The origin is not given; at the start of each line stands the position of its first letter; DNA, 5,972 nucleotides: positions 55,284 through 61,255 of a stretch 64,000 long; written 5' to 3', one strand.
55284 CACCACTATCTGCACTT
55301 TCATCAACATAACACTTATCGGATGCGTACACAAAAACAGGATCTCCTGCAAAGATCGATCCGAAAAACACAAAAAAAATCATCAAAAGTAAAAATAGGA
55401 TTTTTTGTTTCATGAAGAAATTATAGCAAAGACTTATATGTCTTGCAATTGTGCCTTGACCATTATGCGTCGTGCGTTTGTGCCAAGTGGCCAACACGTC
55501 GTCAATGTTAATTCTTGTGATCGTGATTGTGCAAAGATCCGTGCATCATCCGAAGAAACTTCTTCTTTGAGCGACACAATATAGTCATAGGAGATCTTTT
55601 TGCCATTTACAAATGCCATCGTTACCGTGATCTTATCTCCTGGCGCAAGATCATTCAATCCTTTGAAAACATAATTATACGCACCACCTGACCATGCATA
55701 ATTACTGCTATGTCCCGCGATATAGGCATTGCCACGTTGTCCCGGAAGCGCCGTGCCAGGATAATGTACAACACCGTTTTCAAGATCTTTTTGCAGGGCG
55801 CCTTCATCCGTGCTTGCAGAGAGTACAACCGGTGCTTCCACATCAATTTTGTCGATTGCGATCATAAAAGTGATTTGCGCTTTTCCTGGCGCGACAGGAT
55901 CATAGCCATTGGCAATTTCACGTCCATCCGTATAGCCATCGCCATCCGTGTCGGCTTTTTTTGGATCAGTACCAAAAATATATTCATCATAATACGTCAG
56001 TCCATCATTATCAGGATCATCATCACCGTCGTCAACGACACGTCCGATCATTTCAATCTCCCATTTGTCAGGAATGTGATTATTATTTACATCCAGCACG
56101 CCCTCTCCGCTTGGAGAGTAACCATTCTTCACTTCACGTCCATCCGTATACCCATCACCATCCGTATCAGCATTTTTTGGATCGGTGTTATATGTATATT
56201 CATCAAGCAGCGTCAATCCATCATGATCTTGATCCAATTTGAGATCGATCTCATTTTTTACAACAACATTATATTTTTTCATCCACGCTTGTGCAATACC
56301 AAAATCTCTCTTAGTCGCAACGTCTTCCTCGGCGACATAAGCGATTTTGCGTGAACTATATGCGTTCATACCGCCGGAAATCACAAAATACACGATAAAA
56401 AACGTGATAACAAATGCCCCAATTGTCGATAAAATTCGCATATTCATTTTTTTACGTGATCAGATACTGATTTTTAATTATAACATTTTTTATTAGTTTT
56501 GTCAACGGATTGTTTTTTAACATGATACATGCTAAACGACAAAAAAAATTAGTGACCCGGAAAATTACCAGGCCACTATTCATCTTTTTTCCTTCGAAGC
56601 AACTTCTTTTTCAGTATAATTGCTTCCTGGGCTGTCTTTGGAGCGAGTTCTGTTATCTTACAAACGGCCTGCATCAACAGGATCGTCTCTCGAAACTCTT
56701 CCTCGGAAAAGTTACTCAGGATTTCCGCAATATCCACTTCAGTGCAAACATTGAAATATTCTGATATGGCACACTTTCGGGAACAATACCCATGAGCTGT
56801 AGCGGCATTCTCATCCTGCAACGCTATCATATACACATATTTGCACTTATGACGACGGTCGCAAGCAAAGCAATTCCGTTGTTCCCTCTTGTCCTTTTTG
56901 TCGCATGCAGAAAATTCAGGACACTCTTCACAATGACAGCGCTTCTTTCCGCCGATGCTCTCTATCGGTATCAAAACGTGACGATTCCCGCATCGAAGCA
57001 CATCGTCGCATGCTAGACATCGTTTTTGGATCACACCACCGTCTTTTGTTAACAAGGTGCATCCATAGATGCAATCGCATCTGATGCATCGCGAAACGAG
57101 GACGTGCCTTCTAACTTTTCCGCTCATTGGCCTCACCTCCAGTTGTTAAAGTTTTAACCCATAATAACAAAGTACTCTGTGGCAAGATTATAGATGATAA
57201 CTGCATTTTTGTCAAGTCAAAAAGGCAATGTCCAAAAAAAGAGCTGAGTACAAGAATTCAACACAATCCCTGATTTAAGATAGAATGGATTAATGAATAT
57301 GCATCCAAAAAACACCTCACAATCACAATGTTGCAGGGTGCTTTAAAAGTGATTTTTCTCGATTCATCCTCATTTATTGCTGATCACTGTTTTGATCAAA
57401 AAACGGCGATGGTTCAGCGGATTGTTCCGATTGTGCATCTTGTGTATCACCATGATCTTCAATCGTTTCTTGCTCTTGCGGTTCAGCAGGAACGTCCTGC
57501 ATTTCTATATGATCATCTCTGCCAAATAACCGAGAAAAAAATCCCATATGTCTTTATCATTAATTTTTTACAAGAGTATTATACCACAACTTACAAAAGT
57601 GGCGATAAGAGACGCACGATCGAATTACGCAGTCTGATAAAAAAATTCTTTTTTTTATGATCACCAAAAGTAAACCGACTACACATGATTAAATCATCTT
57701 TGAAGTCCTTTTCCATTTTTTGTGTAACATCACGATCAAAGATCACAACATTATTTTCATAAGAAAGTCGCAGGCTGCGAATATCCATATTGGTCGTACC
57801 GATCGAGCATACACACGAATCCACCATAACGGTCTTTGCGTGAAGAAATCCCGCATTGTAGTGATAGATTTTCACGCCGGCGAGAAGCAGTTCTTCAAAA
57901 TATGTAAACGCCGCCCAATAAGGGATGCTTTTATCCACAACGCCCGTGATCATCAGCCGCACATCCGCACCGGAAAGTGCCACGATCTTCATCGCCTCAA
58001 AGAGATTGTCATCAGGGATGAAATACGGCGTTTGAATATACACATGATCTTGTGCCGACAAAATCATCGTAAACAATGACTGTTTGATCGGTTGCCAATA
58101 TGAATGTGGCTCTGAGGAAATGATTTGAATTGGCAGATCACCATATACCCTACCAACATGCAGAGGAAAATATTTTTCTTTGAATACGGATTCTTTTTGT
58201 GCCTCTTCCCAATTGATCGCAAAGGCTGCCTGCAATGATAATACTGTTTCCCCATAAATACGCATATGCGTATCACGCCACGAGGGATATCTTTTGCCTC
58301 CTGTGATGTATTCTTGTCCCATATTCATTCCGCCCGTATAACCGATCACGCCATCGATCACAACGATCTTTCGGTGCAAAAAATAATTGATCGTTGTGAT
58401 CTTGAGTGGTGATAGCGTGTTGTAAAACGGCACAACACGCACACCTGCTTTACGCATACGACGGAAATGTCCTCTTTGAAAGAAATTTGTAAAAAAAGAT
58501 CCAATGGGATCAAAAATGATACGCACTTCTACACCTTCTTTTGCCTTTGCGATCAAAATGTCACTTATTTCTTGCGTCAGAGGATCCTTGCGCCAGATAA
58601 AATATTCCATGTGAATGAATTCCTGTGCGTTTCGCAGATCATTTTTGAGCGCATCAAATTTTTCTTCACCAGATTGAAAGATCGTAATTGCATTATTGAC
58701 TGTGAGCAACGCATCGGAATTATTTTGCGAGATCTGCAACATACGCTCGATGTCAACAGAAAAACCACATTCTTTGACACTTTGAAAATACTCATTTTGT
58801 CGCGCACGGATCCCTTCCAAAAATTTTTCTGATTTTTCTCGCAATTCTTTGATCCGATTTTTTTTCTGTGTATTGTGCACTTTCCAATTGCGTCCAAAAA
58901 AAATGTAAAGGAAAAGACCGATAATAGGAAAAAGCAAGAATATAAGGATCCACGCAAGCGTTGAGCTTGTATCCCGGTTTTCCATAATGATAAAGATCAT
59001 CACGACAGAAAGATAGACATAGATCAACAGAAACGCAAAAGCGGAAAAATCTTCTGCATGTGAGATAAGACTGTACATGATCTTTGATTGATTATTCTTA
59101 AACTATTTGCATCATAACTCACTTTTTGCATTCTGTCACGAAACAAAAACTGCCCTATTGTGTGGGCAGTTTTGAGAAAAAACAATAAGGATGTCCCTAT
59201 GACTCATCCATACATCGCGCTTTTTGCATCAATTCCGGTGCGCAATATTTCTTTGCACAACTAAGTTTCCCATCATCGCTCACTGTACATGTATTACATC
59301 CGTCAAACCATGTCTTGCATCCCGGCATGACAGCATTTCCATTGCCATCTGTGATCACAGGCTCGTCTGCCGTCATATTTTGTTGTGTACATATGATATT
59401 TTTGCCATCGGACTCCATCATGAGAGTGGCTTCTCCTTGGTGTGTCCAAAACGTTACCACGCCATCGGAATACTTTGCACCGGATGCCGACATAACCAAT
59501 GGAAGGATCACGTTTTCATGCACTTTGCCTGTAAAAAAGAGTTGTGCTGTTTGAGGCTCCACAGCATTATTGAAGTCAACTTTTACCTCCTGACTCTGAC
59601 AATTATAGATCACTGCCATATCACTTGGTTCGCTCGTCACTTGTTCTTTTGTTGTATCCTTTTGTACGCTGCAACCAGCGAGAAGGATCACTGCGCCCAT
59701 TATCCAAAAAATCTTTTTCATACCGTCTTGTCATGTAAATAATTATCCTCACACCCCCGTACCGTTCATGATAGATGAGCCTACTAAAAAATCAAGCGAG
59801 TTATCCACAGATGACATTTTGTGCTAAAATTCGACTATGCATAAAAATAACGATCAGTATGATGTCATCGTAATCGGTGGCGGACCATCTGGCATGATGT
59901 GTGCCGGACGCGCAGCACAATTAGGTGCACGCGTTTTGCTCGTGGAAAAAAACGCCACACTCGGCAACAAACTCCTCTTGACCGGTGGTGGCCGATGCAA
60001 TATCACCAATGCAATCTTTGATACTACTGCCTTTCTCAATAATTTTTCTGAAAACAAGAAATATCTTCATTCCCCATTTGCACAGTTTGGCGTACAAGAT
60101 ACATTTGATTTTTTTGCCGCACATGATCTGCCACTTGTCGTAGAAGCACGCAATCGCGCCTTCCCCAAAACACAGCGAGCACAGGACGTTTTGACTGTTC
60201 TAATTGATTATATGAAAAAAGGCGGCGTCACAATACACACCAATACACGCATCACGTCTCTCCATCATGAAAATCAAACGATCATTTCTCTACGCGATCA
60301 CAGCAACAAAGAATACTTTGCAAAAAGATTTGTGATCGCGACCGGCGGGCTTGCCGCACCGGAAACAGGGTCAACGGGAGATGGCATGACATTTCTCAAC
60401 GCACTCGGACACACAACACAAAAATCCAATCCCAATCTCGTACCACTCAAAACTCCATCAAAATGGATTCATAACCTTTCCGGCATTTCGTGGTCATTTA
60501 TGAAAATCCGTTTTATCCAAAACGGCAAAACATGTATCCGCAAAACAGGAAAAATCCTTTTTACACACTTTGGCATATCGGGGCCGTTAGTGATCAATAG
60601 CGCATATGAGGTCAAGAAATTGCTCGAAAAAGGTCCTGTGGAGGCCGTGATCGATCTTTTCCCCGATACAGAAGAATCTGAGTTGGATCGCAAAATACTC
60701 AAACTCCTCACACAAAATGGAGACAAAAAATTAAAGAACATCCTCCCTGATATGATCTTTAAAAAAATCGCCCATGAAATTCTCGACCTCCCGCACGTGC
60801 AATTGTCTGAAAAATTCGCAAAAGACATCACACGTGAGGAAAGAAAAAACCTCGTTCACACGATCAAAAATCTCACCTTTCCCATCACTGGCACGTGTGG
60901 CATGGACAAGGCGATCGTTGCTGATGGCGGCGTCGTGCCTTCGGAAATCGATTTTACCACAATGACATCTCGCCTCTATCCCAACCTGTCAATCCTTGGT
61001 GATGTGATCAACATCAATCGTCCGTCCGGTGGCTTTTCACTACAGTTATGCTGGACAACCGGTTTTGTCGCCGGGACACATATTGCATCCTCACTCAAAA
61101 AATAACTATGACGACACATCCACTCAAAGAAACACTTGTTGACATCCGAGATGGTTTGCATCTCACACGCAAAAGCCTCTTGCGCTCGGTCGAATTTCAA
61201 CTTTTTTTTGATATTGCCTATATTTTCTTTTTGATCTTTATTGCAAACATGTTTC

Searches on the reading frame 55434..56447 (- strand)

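Call 31: search_protein_families(library=pfam, proteins=[window:55434-56447:-], max_evalue=0.00001)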
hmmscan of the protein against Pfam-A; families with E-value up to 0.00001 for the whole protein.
window:55434-56447:- (337 aa): 2 families
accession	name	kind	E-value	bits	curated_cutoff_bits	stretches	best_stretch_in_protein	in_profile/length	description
PF04203.18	Sortase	-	6.8e-25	87.7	26.6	1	196-334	1-124/125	Sortase domain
PF18884.5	TSP3_bac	-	1.2e-13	51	25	0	166-184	1-19/22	Bacterial TSP3 repeat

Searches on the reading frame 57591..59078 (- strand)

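Call 31: search_protein_families(library=pfam, proteins=[window:57591-59078:-], max_evalue=0.00001)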
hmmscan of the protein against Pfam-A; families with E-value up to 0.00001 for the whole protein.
window:57591-59078:- (495 aa): 3 families
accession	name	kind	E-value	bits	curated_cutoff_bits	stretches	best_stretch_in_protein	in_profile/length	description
PF13091.12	PLDc_2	-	1.1e-42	145.5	27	2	336-462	2-131/132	PLD-like domain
PF00614.28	PLDc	-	8e-12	45.1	21.9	0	232-256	3-27/28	Phospholipase D Active site motif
PF13396.11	PLDc_N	-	6.2e-11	42.5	23.3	1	25-63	5-42/42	Phospholipase_D-nuclease N-terminal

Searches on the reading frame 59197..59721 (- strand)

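Call 79: search_protein_families(library=pfam, proteins=[window:59197-59721:-], max_evalue=0.0001)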
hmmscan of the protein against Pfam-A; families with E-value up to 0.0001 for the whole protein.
window:59197-59721:- (174 aa): 2 families
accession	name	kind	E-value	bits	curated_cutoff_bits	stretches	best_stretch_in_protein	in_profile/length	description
PF09864.15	MliC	-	1.1e-12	48.2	22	1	39-104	1-62/67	Membrane-bound lysozyme-inhibitor of c-type lysozyme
PF05375.19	Pacifastin_I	-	9.7e-05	22.4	27.9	0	136-164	6-34/40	Pacifastin inhibitor (LCMII)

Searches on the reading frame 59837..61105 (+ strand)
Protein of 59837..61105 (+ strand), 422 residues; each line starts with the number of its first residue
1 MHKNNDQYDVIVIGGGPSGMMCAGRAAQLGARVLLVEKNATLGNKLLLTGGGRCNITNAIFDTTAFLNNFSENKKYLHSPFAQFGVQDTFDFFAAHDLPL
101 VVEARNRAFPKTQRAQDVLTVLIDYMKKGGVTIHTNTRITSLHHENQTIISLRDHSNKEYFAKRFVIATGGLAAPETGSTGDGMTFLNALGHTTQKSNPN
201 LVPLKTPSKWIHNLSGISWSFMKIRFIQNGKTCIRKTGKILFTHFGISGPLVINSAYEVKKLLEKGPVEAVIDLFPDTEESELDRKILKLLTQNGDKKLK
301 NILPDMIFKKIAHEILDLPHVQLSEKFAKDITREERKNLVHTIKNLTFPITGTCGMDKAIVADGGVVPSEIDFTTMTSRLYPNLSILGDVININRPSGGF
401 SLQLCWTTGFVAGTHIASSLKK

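Call 31: search_protein_families(library=pfam, proteins=[window:59837-61105:+], max_evalue=0.00001)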
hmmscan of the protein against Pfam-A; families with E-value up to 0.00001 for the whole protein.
window:59837-61105:+ (422 aa): 11 families
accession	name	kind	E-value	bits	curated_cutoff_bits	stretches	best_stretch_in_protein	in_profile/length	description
PF03486.20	HI0933_like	-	1.8e-71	240.9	50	1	9-414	2-243/244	HI0933-like protein Rossmann domain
PF22780.1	HI0933_like_1st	-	9e-32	110.6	27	1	199-361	2-165/165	HI0933-like protein barrel and H2TH domain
PF12831.13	FAD_oxidored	-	6.6e-13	49.2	27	1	9-170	1-145/416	FAD dependent oxidoreductase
PF07992.20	Pyr_redox_2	-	1.9e-11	44.4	26.1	1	8-171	1-109/291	Pyridine nucleotide-disulphide oxidoreductase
PF00890.30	FAD_binding_2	-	7.2e-11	42.4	20.4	1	9-52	1-44/414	FAD binding domain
PF01266.30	DAO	-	1.5e-10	41.6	27.9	0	9-43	1-35/353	FAD dependent oxidoreductase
PF00070.33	Pyr_redox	-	4.3e-09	37.2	22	0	10-43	2-35/82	Pyridine nucleotide-disulphide oxidoreductase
PF01494.25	FAD_binding_3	-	3.8e-08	33.4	22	1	8-171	2-158/349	FAD binding domain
PF13738.12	Pyr_redox_3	-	3.9e-08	33.3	30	0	11-44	1-34/305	Pyridine nucleotide-disulphide oxidoreductase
PF01134.28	GIDA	-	1.6e-07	31.2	22.1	0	9-39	1-31/391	Glucose inhibited division protein A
PF13450.12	NAD_binding_8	-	6e-06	26.9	21.9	0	12-43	1-32/68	NAD(P)-binding Rossmann-like domain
